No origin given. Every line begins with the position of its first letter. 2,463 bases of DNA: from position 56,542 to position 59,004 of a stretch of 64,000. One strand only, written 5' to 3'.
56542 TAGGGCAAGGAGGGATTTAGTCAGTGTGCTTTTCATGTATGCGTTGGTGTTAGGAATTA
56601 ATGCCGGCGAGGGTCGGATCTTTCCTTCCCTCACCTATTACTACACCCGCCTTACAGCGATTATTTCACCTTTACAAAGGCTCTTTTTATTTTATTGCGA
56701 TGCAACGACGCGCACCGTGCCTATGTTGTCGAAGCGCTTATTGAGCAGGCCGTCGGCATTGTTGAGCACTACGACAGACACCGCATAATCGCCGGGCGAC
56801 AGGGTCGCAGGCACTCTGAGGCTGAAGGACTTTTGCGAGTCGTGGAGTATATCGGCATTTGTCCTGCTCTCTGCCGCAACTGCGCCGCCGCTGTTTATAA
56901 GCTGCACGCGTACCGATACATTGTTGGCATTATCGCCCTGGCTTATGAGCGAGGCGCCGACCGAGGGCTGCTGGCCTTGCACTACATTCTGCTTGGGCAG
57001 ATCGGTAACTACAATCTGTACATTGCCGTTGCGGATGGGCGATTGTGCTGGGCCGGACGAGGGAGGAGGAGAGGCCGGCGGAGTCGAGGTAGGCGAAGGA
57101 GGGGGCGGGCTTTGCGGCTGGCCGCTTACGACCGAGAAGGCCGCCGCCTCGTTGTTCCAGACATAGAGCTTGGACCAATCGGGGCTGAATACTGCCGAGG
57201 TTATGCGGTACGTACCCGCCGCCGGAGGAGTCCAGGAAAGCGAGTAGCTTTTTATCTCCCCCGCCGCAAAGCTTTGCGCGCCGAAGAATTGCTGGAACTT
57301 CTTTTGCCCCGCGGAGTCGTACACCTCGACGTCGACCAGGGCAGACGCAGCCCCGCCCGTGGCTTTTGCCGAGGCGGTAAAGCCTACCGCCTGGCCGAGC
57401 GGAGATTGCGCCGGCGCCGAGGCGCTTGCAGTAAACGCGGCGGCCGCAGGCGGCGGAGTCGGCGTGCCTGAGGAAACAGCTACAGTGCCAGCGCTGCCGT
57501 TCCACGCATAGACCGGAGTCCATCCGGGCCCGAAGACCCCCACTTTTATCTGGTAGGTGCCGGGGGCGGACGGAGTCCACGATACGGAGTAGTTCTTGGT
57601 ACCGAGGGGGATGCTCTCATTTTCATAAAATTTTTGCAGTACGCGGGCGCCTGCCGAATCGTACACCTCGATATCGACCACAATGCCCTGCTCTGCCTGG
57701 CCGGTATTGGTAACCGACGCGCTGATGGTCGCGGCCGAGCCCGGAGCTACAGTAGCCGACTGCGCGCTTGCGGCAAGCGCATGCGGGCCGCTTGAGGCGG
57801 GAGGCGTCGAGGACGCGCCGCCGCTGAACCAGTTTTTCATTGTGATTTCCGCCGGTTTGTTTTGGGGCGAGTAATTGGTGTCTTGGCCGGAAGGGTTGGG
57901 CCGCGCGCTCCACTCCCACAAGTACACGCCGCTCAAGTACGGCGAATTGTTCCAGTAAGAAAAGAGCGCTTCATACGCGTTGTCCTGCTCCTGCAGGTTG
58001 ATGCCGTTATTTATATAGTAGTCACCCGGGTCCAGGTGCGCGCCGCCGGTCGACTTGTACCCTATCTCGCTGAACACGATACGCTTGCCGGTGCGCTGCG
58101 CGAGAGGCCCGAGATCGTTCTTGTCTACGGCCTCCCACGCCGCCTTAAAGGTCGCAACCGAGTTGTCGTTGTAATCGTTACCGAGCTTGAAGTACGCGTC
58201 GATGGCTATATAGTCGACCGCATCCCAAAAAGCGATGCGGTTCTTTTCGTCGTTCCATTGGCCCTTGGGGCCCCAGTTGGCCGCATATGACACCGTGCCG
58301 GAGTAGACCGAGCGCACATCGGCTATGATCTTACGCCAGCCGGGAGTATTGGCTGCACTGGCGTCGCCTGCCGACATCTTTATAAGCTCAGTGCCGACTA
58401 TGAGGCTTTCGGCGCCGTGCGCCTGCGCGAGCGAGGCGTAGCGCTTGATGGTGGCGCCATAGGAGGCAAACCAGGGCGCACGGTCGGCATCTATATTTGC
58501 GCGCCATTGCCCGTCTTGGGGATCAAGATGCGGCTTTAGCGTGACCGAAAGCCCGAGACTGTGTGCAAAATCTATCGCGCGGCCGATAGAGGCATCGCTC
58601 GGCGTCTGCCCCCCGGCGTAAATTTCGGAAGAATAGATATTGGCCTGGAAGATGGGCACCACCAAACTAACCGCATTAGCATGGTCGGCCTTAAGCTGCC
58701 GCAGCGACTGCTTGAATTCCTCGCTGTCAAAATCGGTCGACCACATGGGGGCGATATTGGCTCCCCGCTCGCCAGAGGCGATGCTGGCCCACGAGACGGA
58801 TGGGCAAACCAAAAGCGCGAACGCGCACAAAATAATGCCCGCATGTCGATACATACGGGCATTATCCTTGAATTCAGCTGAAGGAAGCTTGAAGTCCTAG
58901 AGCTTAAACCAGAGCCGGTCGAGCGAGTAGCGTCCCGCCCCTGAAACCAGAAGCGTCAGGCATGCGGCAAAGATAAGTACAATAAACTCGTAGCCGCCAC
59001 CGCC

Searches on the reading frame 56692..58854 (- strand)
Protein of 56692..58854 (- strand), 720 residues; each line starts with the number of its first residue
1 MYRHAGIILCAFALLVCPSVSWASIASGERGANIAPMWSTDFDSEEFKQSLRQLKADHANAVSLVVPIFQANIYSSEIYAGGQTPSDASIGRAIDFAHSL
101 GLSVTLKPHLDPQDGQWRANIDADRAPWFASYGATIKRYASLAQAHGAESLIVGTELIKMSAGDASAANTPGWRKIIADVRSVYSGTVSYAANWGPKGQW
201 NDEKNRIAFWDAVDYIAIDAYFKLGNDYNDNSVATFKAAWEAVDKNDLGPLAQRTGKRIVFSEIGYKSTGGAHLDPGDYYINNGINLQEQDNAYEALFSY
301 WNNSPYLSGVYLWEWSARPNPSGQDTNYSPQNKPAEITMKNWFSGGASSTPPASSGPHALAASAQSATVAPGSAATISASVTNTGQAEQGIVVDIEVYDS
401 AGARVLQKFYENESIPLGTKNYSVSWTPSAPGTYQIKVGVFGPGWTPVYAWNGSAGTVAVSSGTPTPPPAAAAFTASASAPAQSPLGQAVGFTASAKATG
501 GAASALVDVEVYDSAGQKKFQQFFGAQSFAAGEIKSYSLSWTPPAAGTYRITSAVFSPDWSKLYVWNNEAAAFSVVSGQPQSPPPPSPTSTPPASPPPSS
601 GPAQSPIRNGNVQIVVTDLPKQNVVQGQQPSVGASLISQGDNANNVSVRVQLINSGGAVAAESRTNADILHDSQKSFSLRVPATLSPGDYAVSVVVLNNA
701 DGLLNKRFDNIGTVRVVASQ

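Call 19: search_protein_families(library=pfam, proteins=[window:56692-58854:-], max_evalue=0.001)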
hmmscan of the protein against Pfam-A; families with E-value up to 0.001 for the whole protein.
window:56692-58854:- (720 aa): 8 families
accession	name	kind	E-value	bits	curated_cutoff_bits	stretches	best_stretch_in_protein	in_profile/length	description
PF22612.2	GH113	-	1.3e-53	182.7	27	1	41-322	11-275/289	Glycoside Hydrolase Family 113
PF07705.17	CARDB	-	2.6e-09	37.7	22.7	0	365-440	11-83/101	CARDB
PF14524.12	Wzt_C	-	1.8e-06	28.5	30.4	0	508-578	52-132/143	Wzt C-terminal domain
PF13547.12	GTA_TIM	-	4e-06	26.8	27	1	132-248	3-134/299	GTA TIM-barrel-like domain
PF00630.25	Filamin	-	2.3e-05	25.6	26.9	0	377-439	25-81/93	Filamin/ABP280 repeat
PF13584.12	BatD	-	7.4e-05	23.8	24.1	0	480-557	4-77/92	BatD DUF11 like domain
PF12690.13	BsuPI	-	9.9e-05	22.7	22.9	0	509-553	48-94/101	Intracellular proteinase inhibitor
PF07495.19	Y_Y_Y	-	0.0002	21.6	26.6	0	420-438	27-44/65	Y_Y_Y domain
